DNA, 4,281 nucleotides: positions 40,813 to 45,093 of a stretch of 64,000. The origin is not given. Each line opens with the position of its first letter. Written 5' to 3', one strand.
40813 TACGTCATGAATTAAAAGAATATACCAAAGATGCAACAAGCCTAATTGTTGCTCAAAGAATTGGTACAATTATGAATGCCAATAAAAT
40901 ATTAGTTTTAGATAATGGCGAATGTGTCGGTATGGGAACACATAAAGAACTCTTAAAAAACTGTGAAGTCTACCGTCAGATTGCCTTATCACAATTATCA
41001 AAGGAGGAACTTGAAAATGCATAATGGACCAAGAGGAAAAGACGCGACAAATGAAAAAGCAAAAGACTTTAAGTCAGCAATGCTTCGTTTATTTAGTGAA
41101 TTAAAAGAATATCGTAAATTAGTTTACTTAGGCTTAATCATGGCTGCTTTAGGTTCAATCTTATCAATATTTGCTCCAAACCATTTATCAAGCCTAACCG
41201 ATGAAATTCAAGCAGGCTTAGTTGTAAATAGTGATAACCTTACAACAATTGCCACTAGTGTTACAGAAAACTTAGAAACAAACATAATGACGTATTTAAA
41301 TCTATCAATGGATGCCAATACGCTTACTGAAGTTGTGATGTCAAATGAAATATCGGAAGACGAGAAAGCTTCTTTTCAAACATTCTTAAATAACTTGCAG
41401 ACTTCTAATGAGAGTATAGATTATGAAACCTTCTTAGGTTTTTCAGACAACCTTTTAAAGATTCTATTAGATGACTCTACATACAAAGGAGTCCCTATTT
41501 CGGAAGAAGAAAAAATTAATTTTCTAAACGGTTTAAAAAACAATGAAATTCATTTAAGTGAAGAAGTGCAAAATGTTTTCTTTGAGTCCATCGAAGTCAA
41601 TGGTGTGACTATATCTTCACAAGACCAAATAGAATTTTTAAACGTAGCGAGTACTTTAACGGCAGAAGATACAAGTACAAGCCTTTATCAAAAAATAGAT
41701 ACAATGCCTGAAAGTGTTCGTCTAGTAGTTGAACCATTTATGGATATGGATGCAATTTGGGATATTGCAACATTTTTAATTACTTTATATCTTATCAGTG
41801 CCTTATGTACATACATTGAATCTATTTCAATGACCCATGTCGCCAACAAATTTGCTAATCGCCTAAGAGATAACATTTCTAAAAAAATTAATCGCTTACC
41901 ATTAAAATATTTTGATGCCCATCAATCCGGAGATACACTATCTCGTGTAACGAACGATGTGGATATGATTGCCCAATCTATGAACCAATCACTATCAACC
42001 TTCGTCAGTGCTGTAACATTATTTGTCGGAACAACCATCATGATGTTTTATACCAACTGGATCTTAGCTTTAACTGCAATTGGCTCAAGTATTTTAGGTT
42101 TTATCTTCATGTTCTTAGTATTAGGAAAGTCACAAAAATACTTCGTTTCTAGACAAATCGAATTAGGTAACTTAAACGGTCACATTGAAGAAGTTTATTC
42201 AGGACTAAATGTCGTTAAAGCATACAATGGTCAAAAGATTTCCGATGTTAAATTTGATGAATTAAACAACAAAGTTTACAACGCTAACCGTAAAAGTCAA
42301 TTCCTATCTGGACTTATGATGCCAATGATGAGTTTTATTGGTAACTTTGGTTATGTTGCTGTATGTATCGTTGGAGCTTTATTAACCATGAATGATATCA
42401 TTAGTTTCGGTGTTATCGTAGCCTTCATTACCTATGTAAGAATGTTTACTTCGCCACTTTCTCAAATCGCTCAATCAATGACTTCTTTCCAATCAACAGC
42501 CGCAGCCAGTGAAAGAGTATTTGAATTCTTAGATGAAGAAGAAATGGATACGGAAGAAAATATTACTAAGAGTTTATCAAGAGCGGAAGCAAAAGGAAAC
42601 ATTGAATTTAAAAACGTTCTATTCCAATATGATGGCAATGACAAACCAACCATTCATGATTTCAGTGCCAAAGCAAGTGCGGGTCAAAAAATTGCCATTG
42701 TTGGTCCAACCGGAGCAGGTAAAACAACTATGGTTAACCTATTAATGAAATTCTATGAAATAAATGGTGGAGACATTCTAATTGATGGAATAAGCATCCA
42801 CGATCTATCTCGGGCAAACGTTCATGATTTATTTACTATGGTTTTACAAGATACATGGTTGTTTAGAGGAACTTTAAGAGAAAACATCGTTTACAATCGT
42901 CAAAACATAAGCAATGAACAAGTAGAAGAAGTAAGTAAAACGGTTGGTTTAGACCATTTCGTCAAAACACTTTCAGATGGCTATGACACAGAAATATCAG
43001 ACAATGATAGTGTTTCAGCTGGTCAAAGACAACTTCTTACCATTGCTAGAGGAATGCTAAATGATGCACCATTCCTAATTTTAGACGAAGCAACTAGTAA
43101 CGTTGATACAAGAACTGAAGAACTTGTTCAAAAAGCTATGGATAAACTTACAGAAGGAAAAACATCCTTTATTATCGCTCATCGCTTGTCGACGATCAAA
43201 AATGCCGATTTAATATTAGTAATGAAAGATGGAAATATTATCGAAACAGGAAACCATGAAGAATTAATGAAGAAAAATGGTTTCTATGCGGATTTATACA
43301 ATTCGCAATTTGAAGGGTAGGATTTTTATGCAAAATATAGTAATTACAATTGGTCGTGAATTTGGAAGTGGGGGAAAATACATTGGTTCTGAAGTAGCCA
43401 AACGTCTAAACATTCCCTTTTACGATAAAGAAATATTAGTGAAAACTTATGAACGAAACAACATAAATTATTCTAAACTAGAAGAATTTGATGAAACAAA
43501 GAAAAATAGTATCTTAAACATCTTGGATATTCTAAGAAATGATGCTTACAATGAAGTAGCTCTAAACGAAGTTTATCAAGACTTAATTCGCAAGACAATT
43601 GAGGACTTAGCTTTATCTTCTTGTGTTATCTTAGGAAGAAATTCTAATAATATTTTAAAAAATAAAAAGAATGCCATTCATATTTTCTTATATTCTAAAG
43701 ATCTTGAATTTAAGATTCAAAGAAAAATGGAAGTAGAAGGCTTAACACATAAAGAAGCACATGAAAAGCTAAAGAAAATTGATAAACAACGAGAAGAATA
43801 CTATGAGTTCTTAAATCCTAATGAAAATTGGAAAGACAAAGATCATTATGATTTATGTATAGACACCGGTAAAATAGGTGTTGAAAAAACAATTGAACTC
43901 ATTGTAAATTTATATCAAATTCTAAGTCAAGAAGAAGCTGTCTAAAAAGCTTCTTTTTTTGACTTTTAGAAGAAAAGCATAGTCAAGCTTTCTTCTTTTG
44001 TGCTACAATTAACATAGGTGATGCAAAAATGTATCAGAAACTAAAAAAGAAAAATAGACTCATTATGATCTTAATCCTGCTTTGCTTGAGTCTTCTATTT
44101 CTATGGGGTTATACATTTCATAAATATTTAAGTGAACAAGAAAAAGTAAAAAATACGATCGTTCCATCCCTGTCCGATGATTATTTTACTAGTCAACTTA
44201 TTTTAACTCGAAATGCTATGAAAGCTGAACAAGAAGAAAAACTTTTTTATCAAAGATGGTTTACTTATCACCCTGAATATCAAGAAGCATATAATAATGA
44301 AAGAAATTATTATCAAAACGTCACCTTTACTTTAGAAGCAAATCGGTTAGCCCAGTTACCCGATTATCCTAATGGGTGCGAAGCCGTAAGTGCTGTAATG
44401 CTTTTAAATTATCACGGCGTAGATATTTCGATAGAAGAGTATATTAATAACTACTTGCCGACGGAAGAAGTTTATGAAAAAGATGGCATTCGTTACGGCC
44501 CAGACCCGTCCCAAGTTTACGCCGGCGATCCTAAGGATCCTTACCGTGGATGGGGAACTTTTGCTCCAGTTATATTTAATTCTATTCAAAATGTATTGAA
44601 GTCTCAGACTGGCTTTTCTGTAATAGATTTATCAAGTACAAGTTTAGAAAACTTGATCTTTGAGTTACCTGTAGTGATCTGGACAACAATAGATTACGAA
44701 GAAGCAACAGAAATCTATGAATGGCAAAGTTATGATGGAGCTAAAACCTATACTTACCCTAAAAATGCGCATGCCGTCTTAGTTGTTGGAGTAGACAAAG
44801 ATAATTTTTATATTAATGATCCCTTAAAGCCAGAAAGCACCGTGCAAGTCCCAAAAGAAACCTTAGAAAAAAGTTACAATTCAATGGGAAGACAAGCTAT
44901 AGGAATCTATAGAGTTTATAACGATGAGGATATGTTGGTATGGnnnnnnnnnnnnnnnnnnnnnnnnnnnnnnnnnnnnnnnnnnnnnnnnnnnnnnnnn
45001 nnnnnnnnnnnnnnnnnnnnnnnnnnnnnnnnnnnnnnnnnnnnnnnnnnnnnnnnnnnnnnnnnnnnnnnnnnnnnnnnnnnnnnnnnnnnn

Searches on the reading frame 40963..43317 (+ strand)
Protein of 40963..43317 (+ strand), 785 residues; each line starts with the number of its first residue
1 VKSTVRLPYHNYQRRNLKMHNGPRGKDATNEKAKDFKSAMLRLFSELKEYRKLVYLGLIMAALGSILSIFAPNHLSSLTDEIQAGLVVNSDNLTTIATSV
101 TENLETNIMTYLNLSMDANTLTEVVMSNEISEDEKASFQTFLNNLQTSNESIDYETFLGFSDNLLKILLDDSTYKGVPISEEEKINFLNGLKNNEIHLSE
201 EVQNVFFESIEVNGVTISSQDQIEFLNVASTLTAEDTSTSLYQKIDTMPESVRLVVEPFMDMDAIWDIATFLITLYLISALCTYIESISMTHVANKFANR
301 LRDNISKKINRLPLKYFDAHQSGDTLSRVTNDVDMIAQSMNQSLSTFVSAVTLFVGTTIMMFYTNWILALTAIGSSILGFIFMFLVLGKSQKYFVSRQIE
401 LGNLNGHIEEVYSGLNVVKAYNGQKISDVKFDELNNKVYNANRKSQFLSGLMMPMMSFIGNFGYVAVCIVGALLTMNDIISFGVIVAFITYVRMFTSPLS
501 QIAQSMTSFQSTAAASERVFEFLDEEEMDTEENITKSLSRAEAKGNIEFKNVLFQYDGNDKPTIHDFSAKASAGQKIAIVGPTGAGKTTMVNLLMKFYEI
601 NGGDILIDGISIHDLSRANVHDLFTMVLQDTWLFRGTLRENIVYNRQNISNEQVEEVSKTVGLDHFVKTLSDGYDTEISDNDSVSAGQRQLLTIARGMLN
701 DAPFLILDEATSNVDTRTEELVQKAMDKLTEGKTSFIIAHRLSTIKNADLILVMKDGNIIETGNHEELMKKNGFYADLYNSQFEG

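Call 65: search_protein_families(library=pfam, proteins=[window:40963-43317:+], max_evalue=0.00001)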
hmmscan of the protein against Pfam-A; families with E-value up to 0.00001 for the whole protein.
window:40963-43317:+ (785 aa): 3 families
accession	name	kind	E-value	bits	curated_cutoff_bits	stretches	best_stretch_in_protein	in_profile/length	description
PF00664.28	ABC_membrane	-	1.6e-50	172.8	28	1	268-499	43-274/274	ABC transporter transmembrane region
PF00005.33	ABC_tran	-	1.4e-26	94.1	25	1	565-712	2-137/137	ABC transporter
PF02463.25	SMC_N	-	7.3e-06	26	40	0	641-754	110-211/220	RecF/RecN/SMC N terminal domain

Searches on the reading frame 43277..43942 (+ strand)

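Call 65: search_protein_families(library=pfam, proteins=[window:43277-43942:+], max_evalue=0.00001)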
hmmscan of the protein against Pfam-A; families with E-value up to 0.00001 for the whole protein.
window:43277-43942:+ (222 aa): 1 family
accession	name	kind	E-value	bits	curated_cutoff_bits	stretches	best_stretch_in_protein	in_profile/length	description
PF13189.12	Cytidylate_kin2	-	1.1e-45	156.4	28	1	22-198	1-175/176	Cytidylate kinase-like family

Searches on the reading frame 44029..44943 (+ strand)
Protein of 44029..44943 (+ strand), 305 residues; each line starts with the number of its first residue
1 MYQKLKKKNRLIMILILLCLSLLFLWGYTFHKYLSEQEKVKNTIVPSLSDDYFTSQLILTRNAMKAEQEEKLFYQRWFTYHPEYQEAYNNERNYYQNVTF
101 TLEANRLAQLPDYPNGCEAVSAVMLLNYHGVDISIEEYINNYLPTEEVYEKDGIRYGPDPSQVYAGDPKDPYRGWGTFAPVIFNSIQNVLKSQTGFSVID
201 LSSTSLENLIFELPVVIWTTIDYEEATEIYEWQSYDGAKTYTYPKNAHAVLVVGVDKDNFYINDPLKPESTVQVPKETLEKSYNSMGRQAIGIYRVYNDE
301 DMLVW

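Call 65: search_protein_families(library=pfam, proteins=[window:44029-44943:+], max_evalue=0.00001)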
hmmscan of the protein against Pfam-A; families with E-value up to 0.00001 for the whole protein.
window:44029-44943:+ (305 aa): 1 family
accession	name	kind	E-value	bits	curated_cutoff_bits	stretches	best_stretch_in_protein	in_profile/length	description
PF13529.12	Peptidase_C39_2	-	3.6e-16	60.5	24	1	105-265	4-142/143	Peptidase_C39 like family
